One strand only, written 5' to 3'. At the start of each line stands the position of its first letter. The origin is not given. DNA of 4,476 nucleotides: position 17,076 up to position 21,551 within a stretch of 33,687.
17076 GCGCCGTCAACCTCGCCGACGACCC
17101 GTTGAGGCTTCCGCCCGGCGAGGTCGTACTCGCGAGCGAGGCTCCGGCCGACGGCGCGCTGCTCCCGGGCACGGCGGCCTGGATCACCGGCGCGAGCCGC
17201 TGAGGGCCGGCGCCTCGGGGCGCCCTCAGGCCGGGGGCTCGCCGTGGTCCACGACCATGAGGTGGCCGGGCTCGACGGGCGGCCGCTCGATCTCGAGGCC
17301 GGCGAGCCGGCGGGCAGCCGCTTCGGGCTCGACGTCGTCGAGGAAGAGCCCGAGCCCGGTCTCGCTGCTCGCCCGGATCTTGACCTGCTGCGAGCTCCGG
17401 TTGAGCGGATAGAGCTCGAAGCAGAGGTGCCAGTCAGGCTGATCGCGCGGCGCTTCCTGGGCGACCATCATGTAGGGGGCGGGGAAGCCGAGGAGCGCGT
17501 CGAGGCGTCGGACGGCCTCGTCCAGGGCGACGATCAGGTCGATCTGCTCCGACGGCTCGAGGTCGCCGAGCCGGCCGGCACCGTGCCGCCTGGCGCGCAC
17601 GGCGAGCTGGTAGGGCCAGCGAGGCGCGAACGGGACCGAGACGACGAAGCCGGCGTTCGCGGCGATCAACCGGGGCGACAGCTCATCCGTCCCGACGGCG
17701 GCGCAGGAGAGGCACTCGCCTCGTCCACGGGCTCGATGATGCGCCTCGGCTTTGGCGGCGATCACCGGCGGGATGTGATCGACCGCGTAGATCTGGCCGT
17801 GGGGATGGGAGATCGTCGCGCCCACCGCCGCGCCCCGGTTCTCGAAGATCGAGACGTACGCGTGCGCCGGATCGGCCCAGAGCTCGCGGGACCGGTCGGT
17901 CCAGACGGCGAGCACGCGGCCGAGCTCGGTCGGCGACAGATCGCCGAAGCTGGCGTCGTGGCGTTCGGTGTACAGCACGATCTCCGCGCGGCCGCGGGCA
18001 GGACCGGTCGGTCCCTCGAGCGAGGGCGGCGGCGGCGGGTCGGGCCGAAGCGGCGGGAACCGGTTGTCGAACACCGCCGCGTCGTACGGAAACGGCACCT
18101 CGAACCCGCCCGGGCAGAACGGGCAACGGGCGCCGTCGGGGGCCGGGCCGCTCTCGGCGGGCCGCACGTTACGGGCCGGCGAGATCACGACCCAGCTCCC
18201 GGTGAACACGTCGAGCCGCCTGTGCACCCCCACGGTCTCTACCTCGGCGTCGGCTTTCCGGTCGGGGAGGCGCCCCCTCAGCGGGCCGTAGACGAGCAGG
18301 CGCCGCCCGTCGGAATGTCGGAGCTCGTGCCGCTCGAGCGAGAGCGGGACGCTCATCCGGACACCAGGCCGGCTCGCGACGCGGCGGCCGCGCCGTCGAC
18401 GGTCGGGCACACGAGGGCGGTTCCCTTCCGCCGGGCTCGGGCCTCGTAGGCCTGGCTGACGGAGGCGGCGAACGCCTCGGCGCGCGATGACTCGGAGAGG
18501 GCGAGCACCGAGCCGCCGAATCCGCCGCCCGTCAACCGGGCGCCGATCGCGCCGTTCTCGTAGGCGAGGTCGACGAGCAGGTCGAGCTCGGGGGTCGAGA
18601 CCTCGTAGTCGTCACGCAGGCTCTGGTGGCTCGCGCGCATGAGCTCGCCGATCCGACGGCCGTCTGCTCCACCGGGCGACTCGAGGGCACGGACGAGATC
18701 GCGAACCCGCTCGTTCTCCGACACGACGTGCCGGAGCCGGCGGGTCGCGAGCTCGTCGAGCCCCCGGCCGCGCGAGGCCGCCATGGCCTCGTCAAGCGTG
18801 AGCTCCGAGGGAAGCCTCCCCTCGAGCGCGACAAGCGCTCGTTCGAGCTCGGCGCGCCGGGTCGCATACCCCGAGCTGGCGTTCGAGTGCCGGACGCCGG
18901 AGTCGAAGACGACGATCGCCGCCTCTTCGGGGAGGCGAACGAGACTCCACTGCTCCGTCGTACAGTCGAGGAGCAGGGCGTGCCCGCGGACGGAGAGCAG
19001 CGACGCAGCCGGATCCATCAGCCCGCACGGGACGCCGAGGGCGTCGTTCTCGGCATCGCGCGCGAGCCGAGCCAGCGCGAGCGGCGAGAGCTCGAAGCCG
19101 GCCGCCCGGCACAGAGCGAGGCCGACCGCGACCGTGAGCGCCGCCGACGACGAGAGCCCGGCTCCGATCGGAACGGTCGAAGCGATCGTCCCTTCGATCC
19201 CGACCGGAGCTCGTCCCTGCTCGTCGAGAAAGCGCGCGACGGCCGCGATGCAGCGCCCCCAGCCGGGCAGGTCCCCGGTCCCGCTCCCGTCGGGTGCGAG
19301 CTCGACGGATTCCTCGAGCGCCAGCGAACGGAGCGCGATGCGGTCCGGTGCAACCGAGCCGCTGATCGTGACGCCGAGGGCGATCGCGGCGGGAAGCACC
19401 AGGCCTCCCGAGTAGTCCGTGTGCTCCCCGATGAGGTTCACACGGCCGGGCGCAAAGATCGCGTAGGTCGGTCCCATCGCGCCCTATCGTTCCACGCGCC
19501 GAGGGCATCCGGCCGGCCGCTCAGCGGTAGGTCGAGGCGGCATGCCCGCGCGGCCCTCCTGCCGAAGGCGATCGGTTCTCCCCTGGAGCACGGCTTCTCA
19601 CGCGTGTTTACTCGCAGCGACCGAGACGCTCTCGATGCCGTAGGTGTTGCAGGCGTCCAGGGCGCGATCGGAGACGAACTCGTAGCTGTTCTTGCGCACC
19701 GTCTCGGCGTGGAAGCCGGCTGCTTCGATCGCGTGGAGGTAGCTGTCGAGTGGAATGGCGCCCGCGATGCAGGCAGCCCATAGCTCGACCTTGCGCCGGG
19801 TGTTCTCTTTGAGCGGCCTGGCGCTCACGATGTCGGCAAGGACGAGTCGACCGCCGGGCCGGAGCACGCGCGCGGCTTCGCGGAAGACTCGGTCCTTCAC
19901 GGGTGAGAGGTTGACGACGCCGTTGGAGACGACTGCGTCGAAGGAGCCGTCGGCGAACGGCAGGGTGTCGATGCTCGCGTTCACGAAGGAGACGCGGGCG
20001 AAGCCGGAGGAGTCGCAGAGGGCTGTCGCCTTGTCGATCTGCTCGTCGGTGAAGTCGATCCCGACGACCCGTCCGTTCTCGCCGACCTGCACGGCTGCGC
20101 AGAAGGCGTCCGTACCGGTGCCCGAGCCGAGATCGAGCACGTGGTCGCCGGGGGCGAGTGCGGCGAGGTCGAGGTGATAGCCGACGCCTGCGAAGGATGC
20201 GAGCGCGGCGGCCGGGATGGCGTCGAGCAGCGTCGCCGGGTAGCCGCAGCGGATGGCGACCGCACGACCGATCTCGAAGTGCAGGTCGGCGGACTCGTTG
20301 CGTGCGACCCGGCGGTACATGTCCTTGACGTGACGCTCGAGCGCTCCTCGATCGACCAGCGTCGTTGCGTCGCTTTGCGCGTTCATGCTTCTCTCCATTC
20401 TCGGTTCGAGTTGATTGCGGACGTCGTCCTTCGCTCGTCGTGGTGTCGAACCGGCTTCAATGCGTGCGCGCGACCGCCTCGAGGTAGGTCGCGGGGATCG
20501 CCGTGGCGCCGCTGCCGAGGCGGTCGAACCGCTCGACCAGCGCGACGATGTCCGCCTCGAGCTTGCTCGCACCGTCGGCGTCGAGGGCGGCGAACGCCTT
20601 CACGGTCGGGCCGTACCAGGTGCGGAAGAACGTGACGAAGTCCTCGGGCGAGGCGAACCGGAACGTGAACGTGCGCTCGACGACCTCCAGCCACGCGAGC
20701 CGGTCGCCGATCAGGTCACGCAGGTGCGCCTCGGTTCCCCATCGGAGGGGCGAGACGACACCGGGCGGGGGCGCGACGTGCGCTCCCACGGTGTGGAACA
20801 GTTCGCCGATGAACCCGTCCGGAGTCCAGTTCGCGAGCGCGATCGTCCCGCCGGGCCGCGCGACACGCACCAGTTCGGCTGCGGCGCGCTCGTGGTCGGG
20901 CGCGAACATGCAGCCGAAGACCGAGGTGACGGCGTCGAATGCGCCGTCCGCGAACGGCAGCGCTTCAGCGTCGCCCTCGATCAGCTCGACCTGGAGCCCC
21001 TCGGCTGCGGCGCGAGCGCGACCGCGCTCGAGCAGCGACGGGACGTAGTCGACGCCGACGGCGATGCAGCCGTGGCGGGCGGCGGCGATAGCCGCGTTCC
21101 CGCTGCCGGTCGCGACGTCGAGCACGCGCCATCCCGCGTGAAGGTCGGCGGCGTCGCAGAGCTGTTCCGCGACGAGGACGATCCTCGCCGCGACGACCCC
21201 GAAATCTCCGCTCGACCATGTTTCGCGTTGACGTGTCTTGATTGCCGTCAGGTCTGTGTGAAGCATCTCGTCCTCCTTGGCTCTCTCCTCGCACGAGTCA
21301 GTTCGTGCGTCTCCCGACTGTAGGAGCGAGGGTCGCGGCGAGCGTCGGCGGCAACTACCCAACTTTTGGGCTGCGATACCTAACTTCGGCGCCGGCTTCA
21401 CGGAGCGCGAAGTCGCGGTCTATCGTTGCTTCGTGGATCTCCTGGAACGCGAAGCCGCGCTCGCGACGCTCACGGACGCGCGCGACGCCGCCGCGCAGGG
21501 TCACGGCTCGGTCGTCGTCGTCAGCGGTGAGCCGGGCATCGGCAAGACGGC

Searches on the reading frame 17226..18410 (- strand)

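Call 12: search_protein_families(library=pfam, proteins=[window:17226-18410:-], max_evalue=0.0001)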
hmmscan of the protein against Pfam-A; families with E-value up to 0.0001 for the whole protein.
window:17226-18410:- (394 aa): 3 families
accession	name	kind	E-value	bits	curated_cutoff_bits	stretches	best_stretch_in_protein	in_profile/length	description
PF01087.27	GalP_UDP_transf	-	1.3e-22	81.5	22.1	1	61-214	11-184/184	Galactose-1-phosphate uridyl transferase, N-terminal domain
PF16268.10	DUF4921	-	1.3e-05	24.8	28.5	1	150-266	187-301/425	Domain of unknown function (DUF4921)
PF02744.22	GalP_UDP_tr_C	-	3.4e-05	24.1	29.2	1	247-370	30-154/165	Galactose-1-phosphate uridyl transferase, C-terminal domain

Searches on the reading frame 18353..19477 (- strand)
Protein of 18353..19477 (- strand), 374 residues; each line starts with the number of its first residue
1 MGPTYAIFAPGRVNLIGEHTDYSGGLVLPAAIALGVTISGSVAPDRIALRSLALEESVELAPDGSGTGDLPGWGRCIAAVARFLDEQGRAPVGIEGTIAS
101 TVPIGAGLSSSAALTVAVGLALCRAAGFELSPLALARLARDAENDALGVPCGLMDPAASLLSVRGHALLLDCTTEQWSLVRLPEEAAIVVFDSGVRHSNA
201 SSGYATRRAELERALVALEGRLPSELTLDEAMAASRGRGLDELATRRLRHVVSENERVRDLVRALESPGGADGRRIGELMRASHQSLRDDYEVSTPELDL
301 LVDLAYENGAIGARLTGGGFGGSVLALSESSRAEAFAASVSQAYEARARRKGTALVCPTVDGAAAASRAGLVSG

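Call 12: search_protein_families(library=pfam, proteins=[window:18353-19477:-], max_evalue=0.0001)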
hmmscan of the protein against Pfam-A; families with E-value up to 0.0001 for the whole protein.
window:18353-19477:- (374 aa): 3 families
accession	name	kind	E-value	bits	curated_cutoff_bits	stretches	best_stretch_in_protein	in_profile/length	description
PF00288.32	GHMP_kinases_N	-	3.2e-19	69.4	22.3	1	79-161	5-85/87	GHMP kinases N terminal domain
PF10509.15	GalKase_gal_bdg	-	1e-16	60.7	23.1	1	5-40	12-47/49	Galactokinase galactose-binding signature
PF08544.19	GHMP_kinases_C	-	9.7e-15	55.2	21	1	272-345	9-84/85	GHMP kinases C terminal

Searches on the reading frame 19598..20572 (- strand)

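Call 12: search_protein_families(library=pfam, proteins=[window:19598-20572:-], max_evalue=0.0001)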
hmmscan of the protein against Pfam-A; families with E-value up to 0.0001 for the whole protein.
window:19598-20572:- (324 aa): 10 families
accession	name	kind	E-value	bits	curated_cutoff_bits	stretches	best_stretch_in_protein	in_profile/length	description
PF13847.12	Methyltransf_31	-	3.9e-33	114.6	27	1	141-269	3-132/145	Methyltransferase domain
PF13649.12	Methyltransf_25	-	4.1e-23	82.3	27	1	145-241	1-97/97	Methyltransferase domain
PF08241.18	Methyltransf_11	-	4.8e-22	78.9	21.2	1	146-245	1-95/95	Methyltransferase domain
PF01209.24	Ubie_methyltran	-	2.1e-18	67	20.1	1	136-266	42-170/233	ubiE/COQ5 methyltransferase family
PF08242.18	Methyltransf_12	-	1.1e-13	52.2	30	1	146-243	1-98/98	Methyltransferase domain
PF01135.25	PCMT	-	1.3e-10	41.8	20.3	1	128-244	60-170/210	Protein-L-isoaspartate(D-aspartate) O-methyltransferase (PCMT)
PF02353.26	CMAS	-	1.8e-09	37.8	27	1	133-262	54-181/273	Mycolic acid cyclopropane synthetase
PF13489.12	Methyltransf_23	-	2.1e-09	37.7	27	1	139-287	20-159/164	Methyltransferase domain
PF20922.3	Anamorsin_N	-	3e-06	27.5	27.1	1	201-261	42-104/163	Anamorsin, N-terminal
PF05175.20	MTS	-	1.3e-05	25.4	23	1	142-245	32-138/170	Methyltransferase small domain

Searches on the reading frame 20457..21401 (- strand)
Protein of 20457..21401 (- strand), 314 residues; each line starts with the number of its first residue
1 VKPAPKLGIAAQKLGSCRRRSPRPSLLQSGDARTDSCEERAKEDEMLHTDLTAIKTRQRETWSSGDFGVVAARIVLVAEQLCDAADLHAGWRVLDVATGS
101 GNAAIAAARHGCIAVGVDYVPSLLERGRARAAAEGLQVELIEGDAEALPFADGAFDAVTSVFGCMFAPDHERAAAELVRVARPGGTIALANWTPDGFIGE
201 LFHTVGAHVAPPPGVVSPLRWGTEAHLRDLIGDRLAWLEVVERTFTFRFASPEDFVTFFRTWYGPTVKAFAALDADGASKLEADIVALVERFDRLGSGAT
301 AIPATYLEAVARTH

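Call 12: search_protein_families(library=pfam, proteins=[window:20457-21401:-], max_evalue=0.0001)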
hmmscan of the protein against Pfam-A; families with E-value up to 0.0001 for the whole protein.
window:20457-21401:- (314 aa): 6 families
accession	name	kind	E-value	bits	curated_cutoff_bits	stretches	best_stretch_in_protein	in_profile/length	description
PF08241.18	Methyltransf_11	-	2e-22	80.1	21.2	1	94-188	1-94/95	Methyltransferase domain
PF13649.12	Methyltransf_25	-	8e-22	78.2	27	1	93-185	1-97/97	Methyltransferase domain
PF01209.24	Ubie_methyltran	-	2.7e-16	60.1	20.1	1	88-188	46-150/233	ubiE/COQ5 methyltransferase family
PF13847.12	Methyltransf_31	-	4e-14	53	27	1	88-191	2-111/145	Methyltransferase domain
PF08242.18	Methyltransf_12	-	2.5e-09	38.2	30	1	94-187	1-98/98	Methyltransferase domain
PF13489.12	Methyltransf_23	-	3.8e-07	30.4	27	1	87-205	20-132/164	Methyltransferase domain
